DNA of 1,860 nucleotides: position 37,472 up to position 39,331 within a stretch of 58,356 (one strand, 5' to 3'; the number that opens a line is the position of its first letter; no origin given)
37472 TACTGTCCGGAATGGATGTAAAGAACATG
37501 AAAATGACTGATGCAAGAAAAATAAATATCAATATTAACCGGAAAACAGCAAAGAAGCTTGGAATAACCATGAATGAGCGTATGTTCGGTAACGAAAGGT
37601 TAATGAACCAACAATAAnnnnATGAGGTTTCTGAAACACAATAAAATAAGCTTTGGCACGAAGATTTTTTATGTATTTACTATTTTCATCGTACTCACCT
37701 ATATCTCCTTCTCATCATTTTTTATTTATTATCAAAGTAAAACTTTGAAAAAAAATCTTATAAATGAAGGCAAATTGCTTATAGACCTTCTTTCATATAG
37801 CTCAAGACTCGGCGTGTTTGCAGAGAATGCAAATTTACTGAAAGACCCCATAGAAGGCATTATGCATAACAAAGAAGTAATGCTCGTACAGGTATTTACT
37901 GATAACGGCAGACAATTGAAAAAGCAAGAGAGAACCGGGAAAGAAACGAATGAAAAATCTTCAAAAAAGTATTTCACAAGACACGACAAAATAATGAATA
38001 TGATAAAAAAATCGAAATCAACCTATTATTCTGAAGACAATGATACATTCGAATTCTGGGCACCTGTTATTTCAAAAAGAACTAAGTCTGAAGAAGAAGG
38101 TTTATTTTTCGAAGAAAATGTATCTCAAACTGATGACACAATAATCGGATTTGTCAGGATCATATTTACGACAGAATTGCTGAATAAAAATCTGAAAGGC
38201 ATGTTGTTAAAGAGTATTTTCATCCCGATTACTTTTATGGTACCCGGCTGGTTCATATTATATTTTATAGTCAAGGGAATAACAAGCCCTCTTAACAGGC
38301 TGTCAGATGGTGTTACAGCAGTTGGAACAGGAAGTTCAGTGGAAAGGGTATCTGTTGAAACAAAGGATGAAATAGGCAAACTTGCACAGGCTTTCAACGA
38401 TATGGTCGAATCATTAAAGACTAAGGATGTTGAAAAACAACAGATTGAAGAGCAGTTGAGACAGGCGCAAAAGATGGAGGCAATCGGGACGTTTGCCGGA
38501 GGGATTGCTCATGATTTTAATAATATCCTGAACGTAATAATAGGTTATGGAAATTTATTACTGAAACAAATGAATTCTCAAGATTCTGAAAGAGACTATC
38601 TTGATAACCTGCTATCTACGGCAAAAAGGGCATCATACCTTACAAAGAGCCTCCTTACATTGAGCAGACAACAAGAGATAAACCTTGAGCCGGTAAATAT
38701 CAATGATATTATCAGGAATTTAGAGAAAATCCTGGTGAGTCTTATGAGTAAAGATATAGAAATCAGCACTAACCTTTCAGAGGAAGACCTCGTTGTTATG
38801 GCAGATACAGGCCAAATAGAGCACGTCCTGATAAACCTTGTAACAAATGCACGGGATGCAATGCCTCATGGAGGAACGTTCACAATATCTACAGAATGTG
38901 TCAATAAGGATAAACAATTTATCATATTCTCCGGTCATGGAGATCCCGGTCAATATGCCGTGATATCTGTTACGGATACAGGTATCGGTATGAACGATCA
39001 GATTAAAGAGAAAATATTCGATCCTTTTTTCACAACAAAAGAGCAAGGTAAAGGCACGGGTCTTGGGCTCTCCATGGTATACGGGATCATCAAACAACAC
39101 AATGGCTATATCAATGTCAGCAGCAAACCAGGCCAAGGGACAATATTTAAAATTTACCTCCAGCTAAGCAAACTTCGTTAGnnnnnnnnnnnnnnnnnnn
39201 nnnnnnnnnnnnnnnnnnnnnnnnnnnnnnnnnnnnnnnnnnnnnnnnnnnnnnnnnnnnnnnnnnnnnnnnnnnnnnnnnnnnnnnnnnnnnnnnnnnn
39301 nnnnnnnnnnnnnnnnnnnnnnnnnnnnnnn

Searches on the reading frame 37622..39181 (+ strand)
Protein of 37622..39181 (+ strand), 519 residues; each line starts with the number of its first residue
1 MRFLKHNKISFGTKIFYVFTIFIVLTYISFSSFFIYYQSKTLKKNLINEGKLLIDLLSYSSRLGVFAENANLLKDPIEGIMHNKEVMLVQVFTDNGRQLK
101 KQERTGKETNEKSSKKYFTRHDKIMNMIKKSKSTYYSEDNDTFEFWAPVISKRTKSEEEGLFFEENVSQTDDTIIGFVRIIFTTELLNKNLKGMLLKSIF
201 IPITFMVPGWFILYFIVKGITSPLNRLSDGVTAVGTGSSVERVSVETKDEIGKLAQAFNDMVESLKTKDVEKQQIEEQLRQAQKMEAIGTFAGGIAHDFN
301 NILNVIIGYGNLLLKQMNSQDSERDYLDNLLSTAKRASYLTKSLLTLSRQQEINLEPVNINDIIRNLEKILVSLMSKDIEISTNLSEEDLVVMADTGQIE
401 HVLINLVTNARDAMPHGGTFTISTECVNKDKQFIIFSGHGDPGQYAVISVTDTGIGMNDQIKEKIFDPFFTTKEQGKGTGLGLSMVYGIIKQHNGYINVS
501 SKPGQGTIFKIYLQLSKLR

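Call 76: search_protein_families(library=ncbifam, proteins=[window:37622-39181:+], max_evalue=0.00001)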
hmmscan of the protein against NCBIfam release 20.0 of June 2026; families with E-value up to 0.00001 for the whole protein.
window:37622-39181:+ (519 aa): 83 families (the best 25 are shown)
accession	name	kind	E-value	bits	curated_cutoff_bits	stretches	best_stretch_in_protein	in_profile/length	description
NF046020.1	HisKinCckABruc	equivalog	1.8e-81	274.3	1000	1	270-513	462-705/868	cell cycle histidine kinase CckA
NF010411.0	PRK13837.1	equivalog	1.3e-78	264.9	647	1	245-515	405-675/828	two-component system VirA-like sensor kinase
NF010076.0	PRK13557.1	subfamily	2.7e-70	237.3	631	1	272-514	147-393/540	histidine kinase famiy protein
NF046026.1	HisKinCckACaul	equivalog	4.8e-67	226.5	1000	1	248-514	261-531/678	cell cycle histidine kinase CckA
NF008468.0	PRK11360.1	equivalog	3.5e-57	194.1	646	1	271-516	379-609/616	two-component system sensor histidine kinase AtoS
NF047466.1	hybrid_RR_LvrB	exception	1.1e-47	163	500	1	263-512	127-373/377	hybrid histidine kinase/response regulator LvrB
NF007688.0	PRK10364.1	equivalog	1.7e-44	152.4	479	1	271-515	223-451/460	two-component system sensor histidine kinase ZraS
NF052574.1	HisKinEspCMyxo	equivalog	3.6e-35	121.3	1200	1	269-513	397-635/785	serine histidine kinase EspC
NF046044.1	PnpS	equivalog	6.4e-34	117.6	400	1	290-513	172-389/390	two-component system histidine kinase PnpS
NF033092.0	HK_WalK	equivalog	1.8e-33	116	725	2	325-513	410-592/594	cell wall metabolism sensor histidine kinase WalK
NF052573.1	HisKinEspAMyxo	equivalog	1.2e-32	112.8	1400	1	235-515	336-611/755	serine histidine kinase EspA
NF008312.0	PRK11100.1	equivalog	7.5e-29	100.9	356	1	169-515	156-474/477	two-component system sensor histidine kinase CreC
NF038348.1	T2SS_HK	subfamily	8.6e-29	100.4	450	1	392-513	465-571/574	histidine kinase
NF045911.1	TCSHisKinNblS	equivalog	1.5e-28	99.5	1000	2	319-514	421-619/621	two-component system sensor histidine kinase NblS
NF040691.1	MtrAB_MtrB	equivalog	4.6e-28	98.5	450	1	212-513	204-490/507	MtrAB system histidine kinase MtrB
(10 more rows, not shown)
